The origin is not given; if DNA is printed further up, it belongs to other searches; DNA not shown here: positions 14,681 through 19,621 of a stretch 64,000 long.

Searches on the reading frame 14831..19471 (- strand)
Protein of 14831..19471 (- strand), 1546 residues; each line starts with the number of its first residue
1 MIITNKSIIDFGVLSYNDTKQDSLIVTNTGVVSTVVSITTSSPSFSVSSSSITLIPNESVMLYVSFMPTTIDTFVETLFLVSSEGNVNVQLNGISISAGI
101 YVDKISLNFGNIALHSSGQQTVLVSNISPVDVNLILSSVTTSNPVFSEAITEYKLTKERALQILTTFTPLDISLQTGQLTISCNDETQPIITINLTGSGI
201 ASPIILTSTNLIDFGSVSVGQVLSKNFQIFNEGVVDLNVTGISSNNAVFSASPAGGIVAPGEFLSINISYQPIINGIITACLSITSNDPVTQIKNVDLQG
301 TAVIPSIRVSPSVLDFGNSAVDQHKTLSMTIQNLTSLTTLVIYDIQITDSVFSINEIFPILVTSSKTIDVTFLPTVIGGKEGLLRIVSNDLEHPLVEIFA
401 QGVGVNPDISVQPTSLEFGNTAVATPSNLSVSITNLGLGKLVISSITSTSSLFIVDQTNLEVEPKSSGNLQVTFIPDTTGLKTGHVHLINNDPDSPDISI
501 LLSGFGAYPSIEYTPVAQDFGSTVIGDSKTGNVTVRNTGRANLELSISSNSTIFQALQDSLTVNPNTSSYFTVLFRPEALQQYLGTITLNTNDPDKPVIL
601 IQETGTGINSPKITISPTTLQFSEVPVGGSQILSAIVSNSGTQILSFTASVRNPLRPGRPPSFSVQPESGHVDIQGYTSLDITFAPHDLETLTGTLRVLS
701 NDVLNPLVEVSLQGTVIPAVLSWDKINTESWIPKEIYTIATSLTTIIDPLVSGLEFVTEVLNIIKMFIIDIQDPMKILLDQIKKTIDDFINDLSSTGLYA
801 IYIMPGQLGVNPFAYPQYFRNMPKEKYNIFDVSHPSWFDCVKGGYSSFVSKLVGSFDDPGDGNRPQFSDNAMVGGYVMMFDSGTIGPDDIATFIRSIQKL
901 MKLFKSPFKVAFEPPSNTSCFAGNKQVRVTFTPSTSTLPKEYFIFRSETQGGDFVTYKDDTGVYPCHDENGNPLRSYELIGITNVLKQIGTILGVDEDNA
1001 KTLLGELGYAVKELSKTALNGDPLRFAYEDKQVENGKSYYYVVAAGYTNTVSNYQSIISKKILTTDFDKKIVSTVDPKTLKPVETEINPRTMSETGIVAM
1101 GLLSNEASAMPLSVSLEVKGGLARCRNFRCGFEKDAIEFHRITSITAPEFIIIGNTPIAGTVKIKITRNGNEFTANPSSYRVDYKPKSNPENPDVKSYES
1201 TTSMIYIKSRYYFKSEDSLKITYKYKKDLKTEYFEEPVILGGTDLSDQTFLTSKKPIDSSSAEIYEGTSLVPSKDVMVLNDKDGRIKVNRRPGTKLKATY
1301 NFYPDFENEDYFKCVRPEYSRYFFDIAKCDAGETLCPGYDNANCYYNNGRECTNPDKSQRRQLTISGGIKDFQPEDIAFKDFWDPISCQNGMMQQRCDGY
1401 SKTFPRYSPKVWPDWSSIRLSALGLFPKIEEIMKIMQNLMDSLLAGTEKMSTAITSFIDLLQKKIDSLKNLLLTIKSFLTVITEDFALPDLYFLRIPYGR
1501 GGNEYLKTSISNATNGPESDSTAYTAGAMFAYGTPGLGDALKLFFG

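Call 7: search_protein_families(library=phrogs, proteins=[window:14831-19471:-], max_evalue=0.01)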
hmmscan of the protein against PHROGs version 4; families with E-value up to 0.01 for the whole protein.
window:14831-19471:- (1546 aa): 1 family
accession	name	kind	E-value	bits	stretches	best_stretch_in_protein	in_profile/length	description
phrog_18474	-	other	1.8e-35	123.2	3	409-610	173-384/929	hydrolase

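Call 21: search_protein_families(library=pfam, proteins=[window:14831-19471:-], max_evalue=0.01)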
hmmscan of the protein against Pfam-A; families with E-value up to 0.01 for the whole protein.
window:14831-19471:- (1546 aa): 17 families
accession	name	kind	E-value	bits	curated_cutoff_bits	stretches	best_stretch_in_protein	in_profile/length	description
PF22544.2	HYDIN_VesB_CFA65-like_Ig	-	1.1e-57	192.9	25.5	6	207-294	5-93/100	HYDIN/CFA65/VesB-like, Ig-like domain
PF22073.2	Cep192_D4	-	4.6e-48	162.5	35.5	7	100-199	4-111/112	Cep192 domain 4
PF15780.11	ASH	-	2.2e-41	140.5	27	6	613-706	3-96/98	Abnormal spindle-like microcephaly-assoc'd, ASPM-SPD-2-Hydin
PF12371.14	TMEM131_like_N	-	4e-27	94.7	28.8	3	410-489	2-83/84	Transmembrane protein 131-like N-terminal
PF24507.1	Ig_CFAP65_4th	-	4.8e-25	88.2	27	2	228-301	3-75/76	CFAP65, fourth Ig-like domain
PF07610.17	DUF1573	-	5.7e-22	78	26.1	2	410-496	2-89/98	Protein of unknown function (DUF1573)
PF22067.2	Cep192_D3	-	3.5e-18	66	27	1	16-82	15-83/99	Cep192 domain 3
PF22066.2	Cep192_D8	-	5.2e-17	62.4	33.5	0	519-596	14-91/101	Cep192 domain 8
PF25248.1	Ig_CFAP65_8th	-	5.5e-11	42.8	25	0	613-653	4-44/128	CFAP65, eight Ig-like domain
PF24798.1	Ig-CFAP74_4th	-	2.5e-10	40.8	28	1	6-83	3-82/95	CFAP74 forth Ig-like domain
PF22064.2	Cep192_D2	-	1.4e-07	32.4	27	0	305-354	2-57/154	Cep192 domain 2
PF21310.3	OCRL-like_ASH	-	3e-07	31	27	0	6-61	3-58/109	Inositol polyphosphate 5-phosphatase OCRL-like, ASH domain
PF00635.32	Motile_Sperm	-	0.00016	22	25.9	0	243-272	40-69/109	MSP (Major sperm protein) domain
PF22076.2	Cep192_D6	-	0.00023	21.8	35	0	221-274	20-72/101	Cep192 domain 6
PF24770.2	Ig-CFAP74_2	-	0.00036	21.5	27.4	0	519-555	9-45/185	CFAP74 second Ig-like domain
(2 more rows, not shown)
